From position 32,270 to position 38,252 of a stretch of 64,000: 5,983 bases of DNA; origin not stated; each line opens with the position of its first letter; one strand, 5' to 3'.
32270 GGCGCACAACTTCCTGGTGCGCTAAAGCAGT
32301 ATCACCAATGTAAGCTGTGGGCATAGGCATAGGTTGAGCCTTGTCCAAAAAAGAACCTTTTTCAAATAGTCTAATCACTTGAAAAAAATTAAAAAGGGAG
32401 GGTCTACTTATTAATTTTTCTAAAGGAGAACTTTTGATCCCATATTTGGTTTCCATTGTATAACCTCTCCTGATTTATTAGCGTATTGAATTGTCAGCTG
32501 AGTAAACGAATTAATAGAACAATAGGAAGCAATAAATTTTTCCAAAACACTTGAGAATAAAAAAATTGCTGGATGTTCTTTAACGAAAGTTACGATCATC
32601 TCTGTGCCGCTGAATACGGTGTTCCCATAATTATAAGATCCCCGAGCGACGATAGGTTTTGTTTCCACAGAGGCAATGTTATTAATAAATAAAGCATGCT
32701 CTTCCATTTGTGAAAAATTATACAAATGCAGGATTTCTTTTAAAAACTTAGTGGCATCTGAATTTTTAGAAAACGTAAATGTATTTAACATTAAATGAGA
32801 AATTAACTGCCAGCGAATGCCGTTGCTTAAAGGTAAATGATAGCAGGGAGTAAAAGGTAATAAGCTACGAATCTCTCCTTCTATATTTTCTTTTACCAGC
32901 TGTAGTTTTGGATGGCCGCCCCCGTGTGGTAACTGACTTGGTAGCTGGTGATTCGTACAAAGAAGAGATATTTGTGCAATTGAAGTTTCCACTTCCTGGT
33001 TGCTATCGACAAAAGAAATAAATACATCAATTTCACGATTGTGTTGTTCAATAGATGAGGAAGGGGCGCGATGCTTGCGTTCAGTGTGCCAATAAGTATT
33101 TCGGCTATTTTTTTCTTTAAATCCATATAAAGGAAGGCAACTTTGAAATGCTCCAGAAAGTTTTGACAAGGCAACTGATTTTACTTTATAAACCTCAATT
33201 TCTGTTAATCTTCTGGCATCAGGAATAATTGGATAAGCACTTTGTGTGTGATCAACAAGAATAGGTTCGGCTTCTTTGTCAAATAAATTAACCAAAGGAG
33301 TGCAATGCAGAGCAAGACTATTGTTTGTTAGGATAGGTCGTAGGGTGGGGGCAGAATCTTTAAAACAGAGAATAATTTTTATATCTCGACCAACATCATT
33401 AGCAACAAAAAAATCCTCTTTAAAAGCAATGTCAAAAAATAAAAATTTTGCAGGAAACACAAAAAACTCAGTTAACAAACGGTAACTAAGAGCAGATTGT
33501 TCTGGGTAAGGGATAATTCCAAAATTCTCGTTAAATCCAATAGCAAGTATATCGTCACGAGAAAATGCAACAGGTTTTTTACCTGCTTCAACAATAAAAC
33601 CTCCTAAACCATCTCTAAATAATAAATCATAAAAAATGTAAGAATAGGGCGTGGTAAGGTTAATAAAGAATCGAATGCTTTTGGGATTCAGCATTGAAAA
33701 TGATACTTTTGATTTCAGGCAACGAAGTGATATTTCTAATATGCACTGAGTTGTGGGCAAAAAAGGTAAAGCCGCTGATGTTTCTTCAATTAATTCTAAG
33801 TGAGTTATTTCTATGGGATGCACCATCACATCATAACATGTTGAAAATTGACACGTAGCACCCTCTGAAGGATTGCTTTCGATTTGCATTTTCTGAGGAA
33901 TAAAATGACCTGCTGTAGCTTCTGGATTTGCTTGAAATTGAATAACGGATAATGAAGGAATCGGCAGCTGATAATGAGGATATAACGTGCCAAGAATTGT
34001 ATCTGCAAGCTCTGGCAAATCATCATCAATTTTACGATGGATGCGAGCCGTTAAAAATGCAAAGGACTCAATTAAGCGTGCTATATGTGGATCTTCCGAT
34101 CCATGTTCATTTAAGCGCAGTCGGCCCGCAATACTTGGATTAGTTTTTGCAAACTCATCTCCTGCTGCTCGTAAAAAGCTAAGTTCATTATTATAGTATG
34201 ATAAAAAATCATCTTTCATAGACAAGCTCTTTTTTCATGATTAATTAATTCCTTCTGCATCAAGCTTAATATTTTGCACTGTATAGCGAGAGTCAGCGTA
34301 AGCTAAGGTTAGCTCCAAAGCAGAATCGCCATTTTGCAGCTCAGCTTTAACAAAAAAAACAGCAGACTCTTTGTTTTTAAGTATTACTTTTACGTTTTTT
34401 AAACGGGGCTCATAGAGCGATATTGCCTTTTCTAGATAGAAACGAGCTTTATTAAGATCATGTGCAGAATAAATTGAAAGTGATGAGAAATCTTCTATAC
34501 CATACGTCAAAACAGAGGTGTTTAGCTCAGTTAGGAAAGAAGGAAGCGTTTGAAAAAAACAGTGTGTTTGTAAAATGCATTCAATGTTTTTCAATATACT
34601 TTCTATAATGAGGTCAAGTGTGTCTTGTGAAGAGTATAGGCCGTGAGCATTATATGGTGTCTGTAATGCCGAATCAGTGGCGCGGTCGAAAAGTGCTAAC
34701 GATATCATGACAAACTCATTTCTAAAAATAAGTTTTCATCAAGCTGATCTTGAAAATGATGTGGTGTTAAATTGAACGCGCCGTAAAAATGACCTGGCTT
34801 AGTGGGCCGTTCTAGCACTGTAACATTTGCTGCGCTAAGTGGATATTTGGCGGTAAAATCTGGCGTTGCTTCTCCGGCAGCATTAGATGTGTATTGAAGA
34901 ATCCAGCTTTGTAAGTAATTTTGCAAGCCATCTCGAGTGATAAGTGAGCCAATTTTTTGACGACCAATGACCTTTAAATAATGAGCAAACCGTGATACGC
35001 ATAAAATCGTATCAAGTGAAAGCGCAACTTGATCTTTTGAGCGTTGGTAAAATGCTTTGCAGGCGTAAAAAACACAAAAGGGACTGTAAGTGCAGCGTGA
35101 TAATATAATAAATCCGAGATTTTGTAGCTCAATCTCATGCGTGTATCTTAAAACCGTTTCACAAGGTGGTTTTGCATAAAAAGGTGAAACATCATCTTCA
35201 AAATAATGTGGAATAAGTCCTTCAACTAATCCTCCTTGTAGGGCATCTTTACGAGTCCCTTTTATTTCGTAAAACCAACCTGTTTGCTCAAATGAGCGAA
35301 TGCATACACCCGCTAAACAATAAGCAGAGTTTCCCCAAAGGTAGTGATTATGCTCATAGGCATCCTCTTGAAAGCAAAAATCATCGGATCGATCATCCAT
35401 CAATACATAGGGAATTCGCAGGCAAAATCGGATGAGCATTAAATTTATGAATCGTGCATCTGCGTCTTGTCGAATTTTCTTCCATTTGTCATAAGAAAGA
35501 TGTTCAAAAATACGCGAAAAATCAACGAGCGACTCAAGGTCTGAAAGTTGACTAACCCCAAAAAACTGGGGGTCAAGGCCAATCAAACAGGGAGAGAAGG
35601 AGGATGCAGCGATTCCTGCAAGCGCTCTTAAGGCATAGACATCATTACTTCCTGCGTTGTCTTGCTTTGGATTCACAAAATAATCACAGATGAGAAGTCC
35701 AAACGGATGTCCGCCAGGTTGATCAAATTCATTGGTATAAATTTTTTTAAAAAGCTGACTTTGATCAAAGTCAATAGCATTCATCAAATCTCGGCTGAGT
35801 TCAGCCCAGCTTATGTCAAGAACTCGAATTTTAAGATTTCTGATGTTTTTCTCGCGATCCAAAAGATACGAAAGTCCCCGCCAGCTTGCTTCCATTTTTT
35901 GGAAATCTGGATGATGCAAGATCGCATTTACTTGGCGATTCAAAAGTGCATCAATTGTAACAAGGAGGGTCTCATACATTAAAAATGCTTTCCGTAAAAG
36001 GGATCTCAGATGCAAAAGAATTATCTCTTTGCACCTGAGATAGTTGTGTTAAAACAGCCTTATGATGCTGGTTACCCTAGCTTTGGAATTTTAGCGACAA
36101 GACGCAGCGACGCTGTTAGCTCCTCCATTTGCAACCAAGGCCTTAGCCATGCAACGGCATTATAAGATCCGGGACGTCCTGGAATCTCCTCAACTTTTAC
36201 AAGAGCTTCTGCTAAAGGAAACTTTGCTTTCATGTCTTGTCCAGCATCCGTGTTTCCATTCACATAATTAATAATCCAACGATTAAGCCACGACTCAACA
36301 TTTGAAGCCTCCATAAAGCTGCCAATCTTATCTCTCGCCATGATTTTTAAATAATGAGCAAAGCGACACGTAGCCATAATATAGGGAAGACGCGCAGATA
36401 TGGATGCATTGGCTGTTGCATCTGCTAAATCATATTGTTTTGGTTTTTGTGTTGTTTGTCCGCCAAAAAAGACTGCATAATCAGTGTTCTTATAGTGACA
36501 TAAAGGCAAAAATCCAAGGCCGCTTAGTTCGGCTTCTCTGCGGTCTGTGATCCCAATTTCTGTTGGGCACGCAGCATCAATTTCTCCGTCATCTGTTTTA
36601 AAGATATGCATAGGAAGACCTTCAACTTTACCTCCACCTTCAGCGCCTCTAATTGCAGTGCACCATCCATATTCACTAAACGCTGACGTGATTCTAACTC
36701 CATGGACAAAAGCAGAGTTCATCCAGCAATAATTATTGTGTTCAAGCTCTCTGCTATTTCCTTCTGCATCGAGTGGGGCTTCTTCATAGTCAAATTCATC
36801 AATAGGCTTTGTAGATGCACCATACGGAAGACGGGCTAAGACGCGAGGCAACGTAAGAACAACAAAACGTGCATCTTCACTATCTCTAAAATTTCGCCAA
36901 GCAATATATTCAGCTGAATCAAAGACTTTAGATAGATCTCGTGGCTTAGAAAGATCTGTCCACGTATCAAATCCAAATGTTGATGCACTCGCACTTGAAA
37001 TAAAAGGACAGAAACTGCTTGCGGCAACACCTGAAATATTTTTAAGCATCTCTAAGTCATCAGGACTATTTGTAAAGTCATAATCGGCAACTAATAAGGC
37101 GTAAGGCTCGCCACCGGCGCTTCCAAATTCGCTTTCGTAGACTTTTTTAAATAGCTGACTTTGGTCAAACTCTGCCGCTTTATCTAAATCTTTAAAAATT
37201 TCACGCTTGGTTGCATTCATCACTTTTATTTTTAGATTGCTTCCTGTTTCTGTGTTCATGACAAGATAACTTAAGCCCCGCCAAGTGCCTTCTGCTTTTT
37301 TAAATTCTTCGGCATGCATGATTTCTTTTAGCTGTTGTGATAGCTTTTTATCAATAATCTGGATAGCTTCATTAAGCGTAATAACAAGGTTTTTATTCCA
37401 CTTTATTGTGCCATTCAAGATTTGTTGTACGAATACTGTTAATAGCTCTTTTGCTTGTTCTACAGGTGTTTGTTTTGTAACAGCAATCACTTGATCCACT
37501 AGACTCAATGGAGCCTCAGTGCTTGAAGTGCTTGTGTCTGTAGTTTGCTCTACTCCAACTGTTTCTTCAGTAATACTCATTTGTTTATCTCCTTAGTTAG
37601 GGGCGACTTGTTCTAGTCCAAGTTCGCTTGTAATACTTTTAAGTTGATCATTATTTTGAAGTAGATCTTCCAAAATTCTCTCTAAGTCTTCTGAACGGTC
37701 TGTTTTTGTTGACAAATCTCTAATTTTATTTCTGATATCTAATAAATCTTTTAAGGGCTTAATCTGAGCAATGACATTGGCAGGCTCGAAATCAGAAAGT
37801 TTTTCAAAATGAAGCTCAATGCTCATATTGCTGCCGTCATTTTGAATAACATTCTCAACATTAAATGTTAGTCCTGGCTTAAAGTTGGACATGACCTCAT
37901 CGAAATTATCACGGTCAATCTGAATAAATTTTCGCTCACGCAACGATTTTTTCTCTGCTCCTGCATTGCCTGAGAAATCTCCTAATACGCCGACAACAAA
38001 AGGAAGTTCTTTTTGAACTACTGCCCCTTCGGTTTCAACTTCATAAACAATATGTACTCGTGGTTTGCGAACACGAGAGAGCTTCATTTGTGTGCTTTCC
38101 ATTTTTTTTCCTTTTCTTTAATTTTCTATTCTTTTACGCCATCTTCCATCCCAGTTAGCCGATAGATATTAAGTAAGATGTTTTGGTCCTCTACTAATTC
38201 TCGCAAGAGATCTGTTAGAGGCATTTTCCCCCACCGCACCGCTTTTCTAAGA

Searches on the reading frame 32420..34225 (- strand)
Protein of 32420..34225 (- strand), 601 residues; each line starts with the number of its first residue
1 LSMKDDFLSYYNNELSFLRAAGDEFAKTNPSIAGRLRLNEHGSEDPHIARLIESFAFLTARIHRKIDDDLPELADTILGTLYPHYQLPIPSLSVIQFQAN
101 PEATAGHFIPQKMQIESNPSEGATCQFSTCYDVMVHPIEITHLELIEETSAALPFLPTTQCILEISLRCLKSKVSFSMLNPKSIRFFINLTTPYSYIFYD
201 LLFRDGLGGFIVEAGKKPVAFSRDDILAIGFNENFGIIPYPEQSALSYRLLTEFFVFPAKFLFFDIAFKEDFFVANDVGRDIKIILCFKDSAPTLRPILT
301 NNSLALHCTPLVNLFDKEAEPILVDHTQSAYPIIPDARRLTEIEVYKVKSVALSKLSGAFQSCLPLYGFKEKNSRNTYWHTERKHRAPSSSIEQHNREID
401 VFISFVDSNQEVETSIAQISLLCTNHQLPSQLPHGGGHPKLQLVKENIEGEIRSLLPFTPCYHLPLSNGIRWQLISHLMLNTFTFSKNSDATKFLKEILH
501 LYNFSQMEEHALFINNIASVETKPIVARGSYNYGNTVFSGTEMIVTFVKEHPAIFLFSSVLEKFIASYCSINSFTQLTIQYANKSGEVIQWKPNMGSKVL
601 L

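Call 45: search_protein_families(library=pfam, proteins=[window:32420-34225:-], max_evalue=0.00001)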
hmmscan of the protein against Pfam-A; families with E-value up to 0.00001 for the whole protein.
window:32420-34225:- (601 aa): 1 family
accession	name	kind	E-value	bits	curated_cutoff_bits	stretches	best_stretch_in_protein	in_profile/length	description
PF05947.17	T6SS_TssF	-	4.3e-167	557.8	25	1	3-598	1-608/608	Type VI secretion system, TssF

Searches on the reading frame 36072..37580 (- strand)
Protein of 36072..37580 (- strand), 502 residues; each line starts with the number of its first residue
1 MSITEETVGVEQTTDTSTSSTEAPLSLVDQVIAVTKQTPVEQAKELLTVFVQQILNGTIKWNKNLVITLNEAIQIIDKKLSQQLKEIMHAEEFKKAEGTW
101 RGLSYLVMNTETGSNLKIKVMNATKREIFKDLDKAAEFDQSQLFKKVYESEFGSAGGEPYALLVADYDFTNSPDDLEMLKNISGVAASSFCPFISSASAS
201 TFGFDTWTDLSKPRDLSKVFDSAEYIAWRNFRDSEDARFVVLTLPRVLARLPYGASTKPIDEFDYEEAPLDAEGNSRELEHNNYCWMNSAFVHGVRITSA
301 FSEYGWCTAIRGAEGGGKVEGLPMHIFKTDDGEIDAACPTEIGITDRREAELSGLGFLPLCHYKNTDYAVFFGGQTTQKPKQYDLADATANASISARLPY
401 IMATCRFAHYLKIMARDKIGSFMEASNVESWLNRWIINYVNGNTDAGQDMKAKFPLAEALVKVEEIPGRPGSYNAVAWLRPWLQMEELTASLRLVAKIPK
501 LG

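Call 45: search_protein_families(library=pfam, proteins=[window:36072-37580:-], max_evalue=0.00001)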
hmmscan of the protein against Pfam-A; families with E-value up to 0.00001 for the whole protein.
window:36072-37580:- (502 aa): 2 families
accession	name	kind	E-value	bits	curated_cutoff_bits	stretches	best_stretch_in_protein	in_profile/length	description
PF05943.17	VipB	-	1.1e-128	428.9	27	1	71-378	2-301/301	EvpB/VC_A0108, tail sheath N-terminal domain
PF18945.5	VipB_2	-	2.3e-44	150.6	27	1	388-498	2-112/112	EvpB/VC_A0108, tail sheath gpW/gp25-like domain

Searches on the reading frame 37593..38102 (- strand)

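Call 45: search_protein_families(library=pfam, proteins=[window:37593-38102:-], max_evalue=0.00001)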
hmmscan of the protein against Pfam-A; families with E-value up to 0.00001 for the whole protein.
window:37593-38102:- (169 aa): 1 family
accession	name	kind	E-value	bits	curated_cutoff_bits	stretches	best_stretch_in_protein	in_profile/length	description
PF05591.17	T6SS_VipA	-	1.2e-56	191.3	24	1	9-161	2-154/155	Type VI secretion system, VipA, VC_A0107 or Hcp2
